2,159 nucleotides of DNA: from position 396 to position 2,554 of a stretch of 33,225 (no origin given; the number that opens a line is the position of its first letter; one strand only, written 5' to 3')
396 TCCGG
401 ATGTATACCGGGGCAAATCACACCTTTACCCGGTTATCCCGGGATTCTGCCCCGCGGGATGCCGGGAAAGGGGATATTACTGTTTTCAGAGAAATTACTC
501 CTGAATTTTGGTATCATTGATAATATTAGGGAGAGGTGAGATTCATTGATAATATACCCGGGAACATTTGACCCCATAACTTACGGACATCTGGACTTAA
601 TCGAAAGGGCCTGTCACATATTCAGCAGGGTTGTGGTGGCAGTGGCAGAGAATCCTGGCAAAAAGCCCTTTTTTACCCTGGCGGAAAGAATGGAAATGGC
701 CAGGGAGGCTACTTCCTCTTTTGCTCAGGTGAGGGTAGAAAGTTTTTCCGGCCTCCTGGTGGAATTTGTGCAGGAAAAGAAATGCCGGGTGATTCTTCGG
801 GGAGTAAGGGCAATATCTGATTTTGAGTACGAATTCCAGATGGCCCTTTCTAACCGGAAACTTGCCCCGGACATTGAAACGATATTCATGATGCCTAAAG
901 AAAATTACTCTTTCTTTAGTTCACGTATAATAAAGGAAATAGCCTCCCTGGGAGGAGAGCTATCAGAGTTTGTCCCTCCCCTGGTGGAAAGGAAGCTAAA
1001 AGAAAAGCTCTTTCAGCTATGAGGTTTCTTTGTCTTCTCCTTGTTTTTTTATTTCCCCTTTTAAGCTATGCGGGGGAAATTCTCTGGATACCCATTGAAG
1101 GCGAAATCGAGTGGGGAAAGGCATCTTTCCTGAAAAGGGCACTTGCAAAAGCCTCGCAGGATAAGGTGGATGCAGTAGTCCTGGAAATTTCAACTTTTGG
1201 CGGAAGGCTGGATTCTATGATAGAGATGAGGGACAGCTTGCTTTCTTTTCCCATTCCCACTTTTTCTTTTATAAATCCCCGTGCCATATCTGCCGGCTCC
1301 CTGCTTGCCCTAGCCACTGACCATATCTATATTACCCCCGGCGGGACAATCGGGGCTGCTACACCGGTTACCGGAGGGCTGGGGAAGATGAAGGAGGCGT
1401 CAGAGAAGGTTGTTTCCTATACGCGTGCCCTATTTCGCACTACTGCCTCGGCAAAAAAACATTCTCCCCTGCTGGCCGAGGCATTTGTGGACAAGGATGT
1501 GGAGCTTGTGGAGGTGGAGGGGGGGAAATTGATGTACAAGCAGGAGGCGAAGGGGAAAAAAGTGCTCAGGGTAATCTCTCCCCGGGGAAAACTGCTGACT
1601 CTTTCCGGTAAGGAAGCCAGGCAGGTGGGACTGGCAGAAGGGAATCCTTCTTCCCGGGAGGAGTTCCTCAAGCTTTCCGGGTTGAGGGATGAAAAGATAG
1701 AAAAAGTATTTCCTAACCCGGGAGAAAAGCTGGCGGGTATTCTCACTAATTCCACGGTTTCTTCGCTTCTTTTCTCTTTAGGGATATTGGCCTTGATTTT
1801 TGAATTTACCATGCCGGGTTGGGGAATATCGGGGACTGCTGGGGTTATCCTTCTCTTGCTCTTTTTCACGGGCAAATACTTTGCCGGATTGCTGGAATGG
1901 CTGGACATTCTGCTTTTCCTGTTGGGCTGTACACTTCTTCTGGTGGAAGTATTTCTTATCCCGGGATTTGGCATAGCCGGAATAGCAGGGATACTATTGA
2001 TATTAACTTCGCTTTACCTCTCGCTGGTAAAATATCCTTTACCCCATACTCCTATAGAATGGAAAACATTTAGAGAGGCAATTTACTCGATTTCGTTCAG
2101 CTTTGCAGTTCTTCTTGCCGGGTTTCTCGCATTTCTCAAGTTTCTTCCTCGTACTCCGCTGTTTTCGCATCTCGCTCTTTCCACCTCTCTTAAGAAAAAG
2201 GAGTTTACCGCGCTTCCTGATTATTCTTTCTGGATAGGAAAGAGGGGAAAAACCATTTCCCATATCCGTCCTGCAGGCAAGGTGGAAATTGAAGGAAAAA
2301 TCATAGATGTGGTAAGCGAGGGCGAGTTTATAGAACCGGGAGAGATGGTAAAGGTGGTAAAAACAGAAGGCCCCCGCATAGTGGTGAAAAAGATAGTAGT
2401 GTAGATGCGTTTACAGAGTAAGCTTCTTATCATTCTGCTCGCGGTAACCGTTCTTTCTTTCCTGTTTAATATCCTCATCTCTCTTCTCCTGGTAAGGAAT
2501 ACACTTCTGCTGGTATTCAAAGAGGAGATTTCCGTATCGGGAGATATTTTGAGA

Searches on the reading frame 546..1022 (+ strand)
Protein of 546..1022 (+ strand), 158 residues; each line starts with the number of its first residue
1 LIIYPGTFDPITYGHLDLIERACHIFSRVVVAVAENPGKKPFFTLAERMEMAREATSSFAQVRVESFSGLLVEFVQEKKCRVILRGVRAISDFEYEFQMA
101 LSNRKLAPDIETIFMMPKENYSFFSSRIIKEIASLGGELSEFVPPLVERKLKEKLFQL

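Call 9: search_protein_families(library=pfam, proteins=[window:546-1022:+])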
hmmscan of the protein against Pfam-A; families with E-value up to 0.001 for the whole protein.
window:546-1022:+ (158 aa): 1 family
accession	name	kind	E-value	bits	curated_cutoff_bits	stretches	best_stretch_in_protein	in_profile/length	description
PF01467.32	CTP_transf_like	-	9.5e-32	110.4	21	1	3-131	1-132/133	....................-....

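Call 24: find_encoding_contigs(protein=window:546-1022:+, flank=10000, max_places=6)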
Protein window:546-1022:+ (158 aa): no gene with exactly this product is on record in the collection.

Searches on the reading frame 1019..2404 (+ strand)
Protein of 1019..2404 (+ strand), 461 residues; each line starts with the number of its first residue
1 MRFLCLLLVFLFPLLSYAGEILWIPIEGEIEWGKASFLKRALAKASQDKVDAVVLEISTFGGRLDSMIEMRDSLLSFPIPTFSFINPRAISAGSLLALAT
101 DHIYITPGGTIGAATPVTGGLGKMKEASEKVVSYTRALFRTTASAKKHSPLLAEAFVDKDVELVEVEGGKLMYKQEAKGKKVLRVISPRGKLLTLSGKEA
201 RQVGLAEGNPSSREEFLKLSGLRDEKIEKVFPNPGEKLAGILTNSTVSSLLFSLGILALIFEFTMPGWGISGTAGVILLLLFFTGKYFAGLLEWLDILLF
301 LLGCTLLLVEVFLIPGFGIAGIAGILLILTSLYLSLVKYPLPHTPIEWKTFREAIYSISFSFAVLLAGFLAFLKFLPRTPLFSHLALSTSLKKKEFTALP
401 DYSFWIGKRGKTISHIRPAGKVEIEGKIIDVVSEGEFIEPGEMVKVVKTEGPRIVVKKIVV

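Call 9: search_protein_families(library=pfam, proteins=[window:1019-2404:+])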
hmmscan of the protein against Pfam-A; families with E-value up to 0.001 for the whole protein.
window:1019-2404:+ (461 aa): 3 families
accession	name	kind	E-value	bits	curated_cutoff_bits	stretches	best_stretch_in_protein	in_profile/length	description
PF25145.1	NfeD1b_N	-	3e-43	148.1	40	2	21-175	2-155/189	NfeD1b, N-terminal domain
PF24961.1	NfeD_membrane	-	1.7e-25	89.8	26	1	246-373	1-116/119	NfeD integral membrane domain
PF01957.25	NfeD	-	3.2e-14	53.3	29.1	1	406-458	5-57/57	NfeD-like C-terminal, partner-binding domain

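Call 26: find_encoding_contigs(protein=window:1019-2404:+, flank=10000, max_places=6)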
Protein window:1019-2404:+ (461 aa): 2 contigs read that carry it; 2 places shown.
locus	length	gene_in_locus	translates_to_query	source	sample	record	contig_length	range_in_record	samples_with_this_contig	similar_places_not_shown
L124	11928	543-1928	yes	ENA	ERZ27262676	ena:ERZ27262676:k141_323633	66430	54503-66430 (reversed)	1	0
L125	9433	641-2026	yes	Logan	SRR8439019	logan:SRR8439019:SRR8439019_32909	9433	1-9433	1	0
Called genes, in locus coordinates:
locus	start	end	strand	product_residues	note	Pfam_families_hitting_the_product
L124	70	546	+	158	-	PF01467:CTP_transf_like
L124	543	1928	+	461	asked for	PF25145:NfeD1b_N, PF24961:NfeD_membrane, PF01957:NfeD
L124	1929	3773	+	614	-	PF00672:HAMP, PF00512:HisKA, PF02518:HATPase_c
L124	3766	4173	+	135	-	PF00072:Response_reg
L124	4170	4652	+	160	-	PF24961:NfeD_membrane (weak), PF01957:NfeD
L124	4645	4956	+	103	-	-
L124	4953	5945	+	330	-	PF12127:FloA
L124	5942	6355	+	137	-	-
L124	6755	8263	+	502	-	PF00496:SBP_bac_5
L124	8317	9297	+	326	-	PF12705:PDDEXK_1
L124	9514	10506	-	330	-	PF04613:LpxD, PF25087:GMPPB_C, PF00132:Hexapep, PF25084:LbH_EIF2B, PF00132:Hexapep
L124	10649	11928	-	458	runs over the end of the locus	PF00072:Response_reg, PF00158:Sigma54_activat, PF01078:Mg_chelatase (faint), PF14532:Sigma54_activ_2, PF00004:AAA (weak), PF07728:AAA_5 (weak), PF25601:AAA_lid_14, PF02954:HTH_8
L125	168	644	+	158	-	PF01467:CTP_transf_like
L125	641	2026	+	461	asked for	PF25145:NfeD1b_N, PF24961:NfeD_membrane, PF01957:NfeD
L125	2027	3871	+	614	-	PF00672:HAMP, PF00512:HisKA, PF02518:HATPase_c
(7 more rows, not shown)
